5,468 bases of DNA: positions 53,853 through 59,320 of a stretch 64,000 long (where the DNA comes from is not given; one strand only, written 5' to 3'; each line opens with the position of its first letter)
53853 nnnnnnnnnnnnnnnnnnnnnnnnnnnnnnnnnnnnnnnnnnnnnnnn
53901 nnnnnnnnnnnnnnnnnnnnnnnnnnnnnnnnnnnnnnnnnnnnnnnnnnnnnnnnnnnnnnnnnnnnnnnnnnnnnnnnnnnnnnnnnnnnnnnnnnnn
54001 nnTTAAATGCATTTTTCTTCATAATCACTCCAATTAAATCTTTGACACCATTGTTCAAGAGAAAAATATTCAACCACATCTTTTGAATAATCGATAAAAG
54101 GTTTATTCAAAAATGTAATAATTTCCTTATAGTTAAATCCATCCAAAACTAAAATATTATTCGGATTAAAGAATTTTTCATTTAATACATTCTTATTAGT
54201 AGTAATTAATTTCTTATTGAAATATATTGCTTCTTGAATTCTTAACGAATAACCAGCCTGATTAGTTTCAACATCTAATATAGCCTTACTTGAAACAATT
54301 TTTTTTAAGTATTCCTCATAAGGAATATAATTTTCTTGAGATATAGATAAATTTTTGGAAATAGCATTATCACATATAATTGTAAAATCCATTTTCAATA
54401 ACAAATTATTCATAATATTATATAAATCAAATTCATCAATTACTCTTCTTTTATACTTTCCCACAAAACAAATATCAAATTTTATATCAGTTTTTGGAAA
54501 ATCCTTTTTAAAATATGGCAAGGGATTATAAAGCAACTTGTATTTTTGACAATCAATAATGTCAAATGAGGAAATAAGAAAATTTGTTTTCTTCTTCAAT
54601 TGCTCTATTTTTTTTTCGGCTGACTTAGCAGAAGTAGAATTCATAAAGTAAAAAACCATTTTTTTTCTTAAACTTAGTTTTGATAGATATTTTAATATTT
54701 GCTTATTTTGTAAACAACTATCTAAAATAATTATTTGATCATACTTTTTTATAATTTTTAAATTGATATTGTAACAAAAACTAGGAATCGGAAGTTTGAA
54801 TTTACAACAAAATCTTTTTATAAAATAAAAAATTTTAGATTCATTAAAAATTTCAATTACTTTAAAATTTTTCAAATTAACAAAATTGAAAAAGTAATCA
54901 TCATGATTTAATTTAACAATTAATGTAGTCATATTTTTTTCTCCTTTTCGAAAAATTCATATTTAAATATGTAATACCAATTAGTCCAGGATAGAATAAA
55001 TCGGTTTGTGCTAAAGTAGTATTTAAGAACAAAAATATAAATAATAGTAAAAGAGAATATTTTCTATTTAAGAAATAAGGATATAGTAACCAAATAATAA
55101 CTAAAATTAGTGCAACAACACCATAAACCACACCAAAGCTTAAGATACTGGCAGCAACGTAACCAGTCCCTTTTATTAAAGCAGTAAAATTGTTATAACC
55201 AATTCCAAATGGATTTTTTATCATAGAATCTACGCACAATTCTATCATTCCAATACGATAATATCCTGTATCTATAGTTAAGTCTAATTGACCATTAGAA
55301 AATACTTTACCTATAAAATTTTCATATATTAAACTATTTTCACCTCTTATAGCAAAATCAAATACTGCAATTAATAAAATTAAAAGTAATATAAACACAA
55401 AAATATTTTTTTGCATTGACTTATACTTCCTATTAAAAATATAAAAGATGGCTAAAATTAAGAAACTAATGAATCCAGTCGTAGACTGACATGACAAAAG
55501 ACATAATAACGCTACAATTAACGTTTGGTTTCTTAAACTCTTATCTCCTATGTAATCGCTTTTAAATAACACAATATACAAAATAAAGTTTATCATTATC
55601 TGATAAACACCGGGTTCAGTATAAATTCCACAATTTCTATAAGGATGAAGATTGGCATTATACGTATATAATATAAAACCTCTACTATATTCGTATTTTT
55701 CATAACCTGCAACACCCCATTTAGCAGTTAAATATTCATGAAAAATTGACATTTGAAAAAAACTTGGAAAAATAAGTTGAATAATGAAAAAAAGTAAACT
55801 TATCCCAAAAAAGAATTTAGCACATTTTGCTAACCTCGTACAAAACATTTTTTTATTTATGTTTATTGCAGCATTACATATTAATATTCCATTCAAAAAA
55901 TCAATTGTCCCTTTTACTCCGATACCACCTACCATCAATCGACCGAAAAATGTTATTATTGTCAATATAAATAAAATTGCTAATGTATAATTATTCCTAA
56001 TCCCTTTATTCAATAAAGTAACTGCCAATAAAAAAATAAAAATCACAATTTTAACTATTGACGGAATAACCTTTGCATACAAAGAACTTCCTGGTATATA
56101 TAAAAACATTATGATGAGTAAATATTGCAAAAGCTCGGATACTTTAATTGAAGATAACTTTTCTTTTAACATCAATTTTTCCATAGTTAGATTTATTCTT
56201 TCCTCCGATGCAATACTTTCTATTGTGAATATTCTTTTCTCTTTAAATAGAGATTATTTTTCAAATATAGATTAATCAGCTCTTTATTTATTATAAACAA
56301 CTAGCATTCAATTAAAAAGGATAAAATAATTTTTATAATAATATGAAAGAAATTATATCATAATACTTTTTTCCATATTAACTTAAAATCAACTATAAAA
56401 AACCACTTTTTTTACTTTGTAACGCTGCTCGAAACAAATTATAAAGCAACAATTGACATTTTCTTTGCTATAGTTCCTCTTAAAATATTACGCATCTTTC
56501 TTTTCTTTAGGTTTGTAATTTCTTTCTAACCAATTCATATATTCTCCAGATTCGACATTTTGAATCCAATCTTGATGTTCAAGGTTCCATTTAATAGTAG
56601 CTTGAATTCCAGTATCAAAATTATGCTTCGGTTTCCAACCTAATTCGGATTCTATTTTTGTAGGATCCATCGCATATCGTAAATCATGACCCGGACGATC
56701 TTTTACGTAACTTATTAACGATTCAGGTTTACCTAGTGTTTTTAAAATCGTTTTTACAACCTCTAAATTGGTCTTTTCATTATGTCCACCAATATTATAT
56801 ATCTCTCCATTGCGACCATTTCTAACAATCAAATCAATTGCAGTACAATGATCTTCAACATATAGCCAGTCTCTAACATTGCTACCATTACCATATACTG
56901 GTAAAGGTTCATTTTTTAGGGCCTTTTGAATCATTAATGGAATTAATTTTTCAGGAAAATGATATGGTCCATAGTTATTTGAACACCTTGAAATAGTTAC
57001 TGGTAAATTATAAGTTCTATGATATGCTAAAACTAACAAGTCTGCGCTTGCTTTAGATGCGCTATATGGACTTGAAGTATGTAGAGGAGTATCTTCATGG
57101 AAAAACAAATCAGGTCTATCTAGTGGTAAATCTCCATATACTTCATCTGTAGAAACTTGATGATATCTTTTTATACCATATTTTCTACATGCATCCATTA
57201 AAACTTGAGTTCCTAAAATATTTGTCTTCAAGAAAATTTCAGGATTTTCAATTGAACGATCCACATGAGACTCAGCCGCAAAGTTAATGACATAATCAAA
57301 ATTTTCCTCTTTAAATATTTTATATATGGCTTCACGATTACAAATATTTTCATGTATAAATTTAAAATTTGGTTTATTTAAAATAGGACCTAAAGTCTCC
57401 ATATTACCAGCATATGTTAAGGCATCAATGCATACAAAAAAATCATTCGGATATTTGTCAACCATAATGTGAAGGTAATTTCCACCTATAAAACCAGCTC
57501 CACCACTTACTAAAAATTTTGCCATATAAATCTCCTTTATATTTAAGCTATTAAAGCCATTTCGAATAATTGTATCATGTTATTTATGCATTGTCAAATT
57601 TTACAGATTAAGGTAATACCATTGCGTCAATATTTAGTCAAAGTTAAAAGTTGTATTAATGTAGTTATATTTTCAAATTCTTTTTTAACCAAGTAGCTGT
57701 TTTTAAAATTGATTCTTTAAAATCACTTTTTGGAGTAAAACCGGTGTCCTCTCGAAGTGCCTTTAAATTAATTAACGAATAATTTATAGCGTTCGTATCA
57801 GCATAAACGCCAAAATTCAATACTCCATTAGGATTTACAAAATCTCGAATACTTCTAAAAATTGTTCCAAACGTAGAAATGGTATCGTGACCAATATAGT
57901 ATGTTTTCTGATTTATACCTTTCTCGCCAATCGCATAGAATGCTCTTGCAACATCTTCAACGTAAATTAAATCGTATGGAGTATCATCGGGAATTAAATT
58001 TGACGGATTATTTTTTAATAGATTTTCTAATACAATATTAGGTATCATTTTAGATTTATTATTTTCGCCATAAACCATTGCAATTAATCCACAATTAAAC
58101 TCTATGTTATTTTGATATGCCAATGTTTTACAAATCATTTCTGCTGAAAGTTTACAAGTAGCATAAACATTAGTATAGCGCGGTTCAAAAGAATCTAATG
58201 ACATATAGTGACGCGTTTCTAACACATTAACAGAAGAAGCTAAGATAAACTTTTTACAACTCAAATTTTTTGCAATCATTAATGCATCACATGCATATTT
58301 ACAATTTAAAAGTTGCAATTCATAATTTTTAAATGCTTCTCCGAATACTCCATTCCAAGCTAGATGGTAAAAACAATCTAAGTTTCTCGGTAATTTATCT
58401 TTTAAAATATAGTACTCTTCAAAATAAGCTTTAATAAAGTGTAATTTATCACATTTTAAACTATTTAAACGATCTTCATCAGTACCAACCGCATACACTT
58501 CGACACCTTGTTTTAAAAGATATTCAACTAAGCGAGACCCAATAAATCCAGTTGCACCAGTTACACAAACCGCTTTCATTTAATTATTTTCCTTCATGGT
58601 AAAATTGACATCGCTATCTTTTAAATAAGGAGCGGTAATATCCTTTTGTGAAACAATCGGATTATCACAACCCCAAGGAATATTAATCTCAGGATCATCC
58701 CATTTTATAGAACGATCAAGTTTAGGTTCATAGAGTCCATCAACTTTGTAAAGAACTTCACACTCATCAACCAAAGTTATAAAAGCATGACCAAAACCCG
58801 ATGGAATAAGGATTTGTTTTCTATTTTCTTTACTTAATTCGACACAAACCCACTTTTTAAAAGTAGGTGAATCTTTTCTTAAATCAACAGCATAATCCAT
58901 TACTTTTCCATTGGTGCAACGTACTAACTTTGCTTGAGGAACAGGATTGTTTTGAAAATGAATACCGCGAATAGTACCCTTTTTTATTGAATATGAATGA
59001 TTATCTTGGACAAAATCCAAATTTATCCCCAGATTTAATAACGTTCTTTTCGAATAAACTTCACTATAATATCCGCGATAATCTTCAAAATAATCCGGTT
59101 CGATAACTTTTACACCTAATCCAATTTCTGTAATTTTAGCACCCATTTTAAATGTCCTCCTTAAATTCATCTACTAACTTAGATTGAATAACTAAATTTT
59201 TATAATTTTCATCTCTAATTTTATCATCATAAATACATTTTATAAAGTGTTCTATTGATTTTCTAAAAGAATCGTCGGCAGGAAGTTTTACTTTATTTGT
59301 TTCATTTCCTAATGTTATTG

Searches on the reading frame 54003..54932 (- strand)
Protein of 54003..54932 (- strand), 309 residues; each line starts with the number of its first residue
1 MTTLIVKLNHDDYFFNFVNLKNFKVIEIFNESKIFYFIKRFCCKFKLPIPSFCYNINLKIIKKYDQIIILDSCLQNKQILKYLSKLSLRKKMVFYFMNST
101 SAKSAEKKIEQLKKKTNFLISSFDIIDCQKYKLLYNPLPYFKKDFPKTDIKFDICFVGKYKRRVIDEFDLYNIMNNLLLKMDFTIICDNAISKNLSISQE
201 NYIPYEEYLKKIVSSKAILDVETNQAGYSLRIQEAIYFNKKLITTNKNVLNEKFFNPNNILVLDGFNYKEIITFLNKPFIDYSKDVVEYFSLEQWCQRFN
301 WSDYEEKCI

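Call 3: search_protein_families(library=pfam, proteins=[window:54003-54932:-])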
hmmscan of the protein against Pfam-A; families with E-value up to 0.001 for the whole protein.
window:54003-54932:- (309 aa): 0 families

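Call 4: search_protein_families(library=ncbifam, proteins=[window:54003-54932:-])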
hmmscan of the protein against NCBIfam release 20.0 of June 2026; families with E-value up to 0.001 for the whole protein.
window:54003-54932:- (309 aa): 1 family
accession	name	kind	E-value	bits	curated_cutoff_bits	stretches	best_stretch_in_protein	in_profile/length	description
NF053598.1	WaaS_CpsH_GTase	subfamily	3.3e-43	148.7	60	1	22-299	24-316/318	WaaS/CpsH family glycosyltransferase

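Call 32: search_protein_families(library=pfam, proteins=[window:54003-54932:-], max_evalue=1)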
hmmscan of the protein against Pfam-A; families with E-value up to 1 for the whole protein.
window:54003-54932:- (309 aa): 1 family
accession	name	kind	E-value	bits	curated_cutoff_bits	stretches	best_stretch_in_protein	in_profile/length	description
PF13524.12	Glyco_trans_1_2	-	0.014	15.8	25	1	181-262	15-97/144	Glycosyl transferase-like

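Call 77: search_protein_families(library=padloc, proteins=[window:54003-54932:-], max_evalue=0.01)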
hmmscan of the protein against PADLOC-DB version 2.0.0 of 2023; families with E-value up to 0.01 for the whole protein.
window:54003-54932:- (309 aa): 0 families

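Call 79: search_solved_structures(query=window:54003-54932:-, max_evalue=1)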
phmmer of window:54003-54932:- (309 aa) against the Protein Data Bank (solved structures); distinct sequences matched with E-value up to 1: 0.

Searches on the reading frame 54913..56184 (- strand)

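Call 3: search_protein_families(library=pfam, proteins=[window:54913-56184:-])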
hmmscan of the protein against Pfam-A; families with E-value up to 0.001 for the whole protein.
window:54913-56184:- (423 aa): 1 family
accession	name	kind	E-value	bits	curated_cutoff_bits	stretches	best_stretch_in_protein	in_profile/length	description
PF04932.20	Wzy_C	-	2.1e-06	28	31.7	1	222-333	3-108/149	O-Antigen ligase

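Call 4: search_protein_families(library=ncbifam, proteins=[window:54913-56184:-])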
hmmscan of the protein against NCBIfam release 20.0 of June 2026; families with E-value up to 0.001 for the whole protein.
window:54913-56184:- (423 aa): 0 families

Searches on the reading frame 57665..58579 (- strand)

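Call 5: search_protein_families(library=pfam, proteins=[window:57665-58579:-], max_evalue=0.01)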
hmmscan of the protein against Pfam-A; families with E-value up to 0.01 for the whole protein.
window:57665-58579:- (304 aa): 9 families
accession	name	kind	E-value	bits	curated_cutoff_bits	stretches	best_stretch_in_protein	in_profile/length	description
PF01370.27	Epimerase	-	2.5e-29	102.8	20.9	1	4-230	1-240/240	NAD dependent epimerase/dehydratase family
PF16363.11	GDP_Man_Dehyd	-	2.2e-11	44.3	27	1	6-235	2-253/332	GDP-mannose 4,6 dehydratase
PF01073.25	3Beta_HSD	-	7.2e-09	35.5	22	1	6-214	2-225/280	3-beta hydroxysteroid dehydrogenase/isomerase family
PF07993.18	NAD_binding_4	-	9.9e-07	28.6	20.1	1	6-28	1-23/258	Male sterility protein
PF13460.12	NAD_binding_10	-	1.9e-05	25.1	27.2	1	8-122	1-104/184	NAD(P)H-binding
PF00106.31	adh_short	-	0.00051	20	26.6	1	2-41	1-40/195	short chain dehydrogenase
PF04321.23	RmlD_sub_bind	-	0.00053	19.6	27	0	4-39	3-36/287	RmlD substrate binding domain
PF05368.20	NmrA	-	0.0011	19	27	1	2-44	3-48/298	NmrA-like family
PF02719.21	Polysacc_synt_2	-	0.0056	16.3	20.2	0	4-44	1-42/293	Polysaccharide biosynthesis protein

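Call 66: search_protein_families(library=ncbifam, proteins=[window:57665-58579:-], max_evalue=1e-10)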
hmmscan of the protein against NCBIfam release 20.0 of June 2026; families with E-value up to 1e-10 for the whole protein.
window:57665-58579:- (304 aa): 3 families
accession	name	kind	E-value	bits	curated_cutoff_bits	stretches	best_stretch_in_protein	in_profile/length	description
TIGR01181.1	dTDP_gluc_dehyt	equivalog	1.4e-15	57.2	365.1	1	131-301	145-314/321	dTDP-glucose 4,6-dehydratase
TIGR03466.1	HpnA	hypoth_equivalog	8e-13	48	367.65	1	3-245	2-243/327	hopanoid-associated sugar epimerase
TIGR04180.1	EDH_00030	hypoth_equivalog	5.7e-12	45.3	475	1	4-246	1-254/297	NAD-dependent 4,6-dehydratase LegB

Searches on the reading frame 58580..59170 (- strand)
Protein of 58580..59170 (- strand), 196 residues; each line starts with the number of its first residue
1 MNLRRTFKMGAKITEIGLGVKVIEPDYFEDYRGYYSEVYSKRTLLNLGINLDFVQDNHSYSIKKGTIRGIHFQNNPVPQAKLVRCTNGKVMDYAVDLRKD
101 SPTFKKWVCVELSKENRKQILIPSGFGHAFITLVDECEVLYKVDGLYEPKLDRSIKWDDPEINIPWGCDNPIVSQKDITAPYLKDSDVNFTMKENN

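Call 5: search_protein_families(library=pfam, proteins=[window:58580-59170:-], max_evalue=0.01)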
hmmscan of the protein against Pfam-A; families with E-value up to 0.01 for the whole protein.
window:58580-59170:- (196 aa): 1 family
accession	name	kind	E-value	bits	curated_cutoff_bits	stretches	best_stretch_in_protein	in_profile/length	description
PF00908.23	dTDP_sugar_isom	-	7.8e-66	221.4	27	1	19-185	6-168/168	dTDP-4-dehydrorhamnose 3,5-epimerase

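Call 66: search_protein_families(library=ncbifam, proteins=[window:58580-59170:-], max_evalue=1e-10)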
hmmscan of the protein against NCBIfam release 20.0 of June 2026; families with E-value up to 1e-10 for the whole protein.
window:58580-59170:- (196 aa): 1 family
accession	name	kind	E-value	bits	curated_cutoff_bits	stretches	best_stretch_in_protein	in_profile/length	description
TIGR01221.1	rmlC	equivalog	7.4e-59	198.5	155.75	1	19-185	9-174/176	dTDP-4-dehydrorhamnose 3,5-epimerase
